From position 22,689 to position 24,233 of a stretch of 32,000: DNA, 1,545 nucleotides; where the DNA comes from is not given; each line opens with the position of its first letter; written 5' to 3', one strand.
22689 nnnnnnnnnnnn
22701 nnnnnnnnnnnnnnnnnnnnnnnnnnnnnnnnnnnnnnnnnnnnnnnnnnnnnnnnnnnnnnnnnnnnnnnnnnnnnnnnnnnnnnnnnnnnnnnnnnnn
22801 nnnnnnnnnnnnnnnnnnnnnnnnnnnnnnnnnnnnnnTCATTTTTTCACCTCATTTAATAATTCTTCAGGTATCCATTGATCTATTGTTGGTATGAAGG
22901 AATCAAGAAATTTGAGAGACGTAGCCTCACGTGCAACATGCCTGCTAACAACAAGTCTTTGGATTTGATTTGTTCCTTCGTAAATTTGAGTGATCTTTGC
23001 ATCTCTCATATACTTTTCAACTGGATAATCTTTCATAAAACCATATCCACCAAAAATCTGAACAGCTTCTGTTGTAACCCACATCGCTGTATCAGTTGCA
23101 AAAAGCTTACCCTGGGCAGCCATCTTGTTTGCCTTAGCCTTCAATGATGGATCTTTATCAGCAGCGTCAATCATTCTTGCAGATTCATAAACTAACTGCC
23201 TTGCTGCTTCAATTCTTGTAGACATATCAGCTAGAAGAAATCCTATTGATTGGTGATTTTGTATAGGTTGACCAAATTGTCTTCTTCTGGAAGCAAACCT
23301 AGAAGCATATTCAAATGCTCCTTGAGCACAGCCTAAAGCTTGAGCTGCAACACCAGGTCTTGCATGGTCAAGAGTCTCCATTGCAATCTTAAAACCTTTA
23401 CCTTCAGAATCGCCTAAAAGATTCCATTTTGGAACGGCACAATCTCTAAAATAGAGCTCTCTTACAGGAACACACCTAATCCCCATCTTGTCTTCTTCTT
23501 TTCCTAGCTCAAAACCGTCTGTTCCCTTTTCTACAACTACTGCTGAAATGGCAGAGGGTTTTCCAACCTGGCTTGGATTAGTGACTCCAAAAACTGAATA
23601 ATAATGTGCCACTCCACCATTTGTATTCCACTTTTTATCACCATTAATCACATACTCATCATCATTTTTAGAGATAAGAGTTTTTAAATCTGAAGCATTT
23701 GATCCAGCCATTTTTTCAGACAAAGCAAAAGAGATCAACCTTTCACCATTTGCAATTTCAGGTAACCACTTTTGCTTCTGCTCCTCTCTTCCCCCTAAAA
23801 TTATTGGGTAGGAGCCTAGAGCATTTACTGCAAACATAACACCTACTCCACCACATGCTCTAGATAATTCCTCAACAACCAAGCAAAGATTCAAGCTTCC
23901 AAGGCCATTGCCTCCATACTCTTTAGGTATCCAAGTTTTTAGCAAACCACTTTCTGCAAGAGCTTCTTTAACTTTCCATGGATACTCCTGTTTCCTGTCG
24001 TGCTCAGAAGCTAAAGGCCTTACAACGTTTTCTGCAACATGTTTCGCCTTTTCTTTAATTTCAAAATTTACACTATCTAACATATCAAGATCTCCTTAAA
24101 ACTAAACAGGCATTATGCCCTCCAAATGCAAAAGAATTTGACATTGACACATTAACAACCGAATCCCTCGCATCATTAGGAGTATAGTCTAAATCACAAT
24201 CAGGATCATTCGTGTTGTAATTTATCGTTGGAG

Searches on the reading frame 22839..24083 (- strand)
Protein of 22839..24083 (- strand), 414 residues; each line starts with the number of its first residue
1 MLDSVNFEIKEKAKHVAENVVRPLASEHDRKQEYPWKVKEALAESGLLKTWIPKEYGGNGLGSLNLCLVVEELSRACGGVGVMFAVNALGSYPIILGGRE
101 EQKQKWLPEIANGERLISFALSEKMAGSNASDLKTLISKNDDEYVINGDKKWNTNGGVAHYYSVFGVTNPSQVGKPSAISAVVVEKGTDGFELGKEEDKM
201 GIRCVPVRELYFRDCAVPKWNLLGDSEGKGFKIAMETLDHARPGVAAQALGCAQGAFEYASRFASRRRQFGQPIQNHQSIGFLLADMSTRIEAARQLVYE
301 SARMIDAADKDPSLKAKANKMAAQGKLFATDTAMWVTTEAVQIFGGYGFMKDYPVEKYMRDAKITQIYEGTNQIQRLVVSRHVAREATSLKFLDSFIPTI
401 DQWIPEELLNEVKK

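Call 4: search_protein_families(library=pfam, proteins=[window:22839-24083:-])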
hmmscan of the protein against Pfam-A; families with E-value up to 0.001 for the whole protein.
window:22839-24083:- (414 aa): 5 families
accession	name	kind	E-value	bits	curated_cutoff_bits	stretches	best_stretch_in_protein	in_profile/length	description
PF00441.29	Acyl-CoA_dh_1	-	7.5e-48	162.9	22.4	1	228-383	1-149/150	Acyl-CoA dehydrogenase, C-terminal domain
PF02771.21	Acyl-CoA_dh_N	-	6.3e-31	107.5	22.9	1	8-114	6-113/113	Acyl-CoA dehydrogenase, N-terminal domain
PF08028.16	Acyl-CoA_dh_2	-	1e-24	87.8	22.7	1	245-372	3-133/134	Acyl-CoA dehydrogenase, C-terminal domain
PF02770.24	Acyl-CoA_dh_M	-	1.9e-19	70.1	33.3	1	118-215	1-97/97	Acyl-CoA dehydrogenase, middle domain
PF22924.1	ACOX_C_alpha1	-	3.1e-07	30.8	27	1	240-382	6-167/169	Acyl-CoA oxidase, C-alpha1 domain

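Call 5: search_protein_families(library=ncbifam, proteins=[window:22839-24083:-])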
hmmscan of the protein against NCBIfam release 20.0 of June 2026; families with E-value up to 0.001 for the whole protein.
window:22839-24083:- (414 aa): 24 families
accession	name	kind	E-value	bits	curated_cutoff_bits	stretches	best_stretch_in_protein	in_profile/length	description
NF042972.1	AcrlCoAredClosAcrC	equivalog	1.9e-119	398.7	640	1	6-384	9-377/378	acryloyl-CoA reductase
NF043006.1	CyhCrbnylCoADH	equivalog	2.7e-106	355.8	650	1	13-387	15-379/380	cyclohexane-1-carbonyl-CoA dehydrogenase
NF042439.1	SulpropCoADesulf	equivalog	7.7e-88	294.8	600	1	11-383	2-370/379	3-sulfinopropanoyl-CoA desulfinase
NF058590.1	AcCoDHFadEBacil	equivalog_domain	5.5e-79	266.2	600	1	9-387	28-414/586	acyl-CoA dehydrogenase FadE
NF045552.1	GlutCoADH_Des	equivalog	5.6e-69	233.2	470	1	9-380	12-376/387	glutaryl-CoA dehydrogenase Acd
NF045652.1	ProlPCPDhRedW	equivalog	1.7e-63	214.7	650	1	11-383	6-373/376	L-prolyl-[peptidyl-carrier protein] dehydrogenase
NF053553.1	prodigi_MBC_PigA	equivalog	2.7e-61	207.8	500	1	6-383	9-379/381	prodigiosin MBC biosynthesis dehydrogenase PigA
NF008997.0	PRK12341.1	equivalog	2.5e-54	184.8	537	1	18-385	22-378/382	acyl-CoA dehydrogenase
NF002885.1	PRK03354.1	equivalog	2e-47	162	540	1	26-386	30-376/378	crotonobetainyl-CoA dehydrogenase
TIGR03207.1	cyc_hxne_CoA_dh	equivalog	2.2e-46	158.3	575.35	1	9-383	8-371/372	cyclohexanecarboxyl-CoA dehydrogenase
NF052270.1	Staph_DH_FadE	equivalog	3.8e-41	141.1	600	1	8-384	27-394/400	acyl-CoA dehydrogenase FadE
NF049984.1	Rv1679_FadE16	equivalog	4.8e-34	118.2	600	1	19-371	10-353/371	Rv1679 family acyl-CoA dehydrogenase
TIGR04022.1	sulfur_SfnB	equivalog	1.5e-30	106.4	430.9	1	10-365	11-362/391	SfnB family sulfur acquisition oxidoreductase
TIGR03204.1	pimC_large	equivalog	4.7e-28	98.2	623.85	1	27-293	35-293/395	pimeloyl-CoA dehydrogenase large subunit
NF007000.1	PRK09463.1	subfamily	1.1e-26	93.5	600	1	30-351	70-400/726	acyl-CoA dehydrogenase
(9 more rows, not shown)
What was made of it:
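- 21203..24083 (-): etfA (21203-22084), etfB (22084-22842) and a Bcd-like ACAD2 (22839-24083), at the 3' end of the fab operon. NCBIfam best hits are AcrA, AcrB and AcrC-like, all below cut-off (call 5).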

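Call 76: search_solved_structures(query=window:22839-24083:-, max_evalue=1e-60)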
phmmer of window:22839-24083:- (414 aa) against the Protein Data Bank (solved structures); distinct sequences matched with E-value up to 1e-60: 38.
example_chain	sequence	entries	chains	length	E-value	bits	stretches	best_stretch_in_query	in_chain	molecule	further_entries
5ol2_C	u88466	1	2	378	1.5e-103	350.2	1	9-381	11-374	Acyl-CoA dehydrogenase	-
3pfd_A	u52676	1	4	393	3.2e-103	349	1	6-384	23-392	Acyl-CoA dehydrogenase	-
8i4p_A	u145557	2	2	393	1.4e-101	343.6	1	9-385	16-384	Acyl-CoA dehydrogenase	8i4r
7w0j_A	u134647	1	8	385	2e-101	343.1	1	9-384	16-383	Acyl-CoA dehydrogenase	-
4l1f_A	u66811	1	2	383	3.6e-99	335.7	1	9-386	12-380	Acyl-CoA dehydrogenase domain protein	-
5lnx_A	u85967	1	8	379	4.3e-94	319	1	13-383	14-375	Acyl-CoA dehydrogenase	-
1udy_A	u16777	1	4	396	1.7e-90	307.1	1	8-385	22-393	Acyl-CoA dehydrogenase, medium-chain specific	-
3mdd_A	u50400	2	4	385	1.7e-90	307.1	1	8-385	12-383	MEDIUM CHAIN ACYL-COA DEHYDROGENASE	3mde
1ukw_A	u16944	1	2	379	5.7e-90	305.4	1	9-384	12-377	acyl-CoA dehydrogenase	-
2dvl_A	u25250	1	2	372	1.1e-89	304.4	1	12-384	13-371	Acyl-CoA dehydrogenase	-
1ege_A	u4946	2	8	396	6.2e-87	295.4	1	9-382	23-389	MEDIUM CHAIN ACYL-COA DEHYDROGENASE | Acyl-CoA dehydrogenase, medium-chain specific, mitochondrial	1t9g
2a1t_A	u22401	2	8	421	7.8e-87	295.1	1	9-382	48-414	Acyl-CoA dehydrogenase, medium-chain specific, mitochondrial precursor | Medium-chain specific acyl-CoA dehydrogenase, mitochondrial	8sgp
9w60_A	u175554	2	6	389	8.5e-87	295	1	12-381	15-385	Butyryl CoA dehydrogenase apo protein | Butyryl CoA Dehydrogenase with FAD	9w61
4p13_A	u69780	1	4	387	1.1e-86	294.6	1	9-382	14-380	Medium-chain specific acyl-CoA dehydrogenase, mitochondrial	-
1egc_A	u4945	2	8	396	8.4e-86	291.7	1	9-382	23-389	MEDIUM CHAIN ACYL-COA DEHYDROGENASE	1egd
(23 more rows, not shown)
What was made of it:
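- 21203..24083 (-): ACAD2's best PDB hit is the Bcd of the C. difficile Bcd-EtfAB complex, 350 bits (call 76).
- The ETF belongs to another operon with its own ACAD (calls 5, 76).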
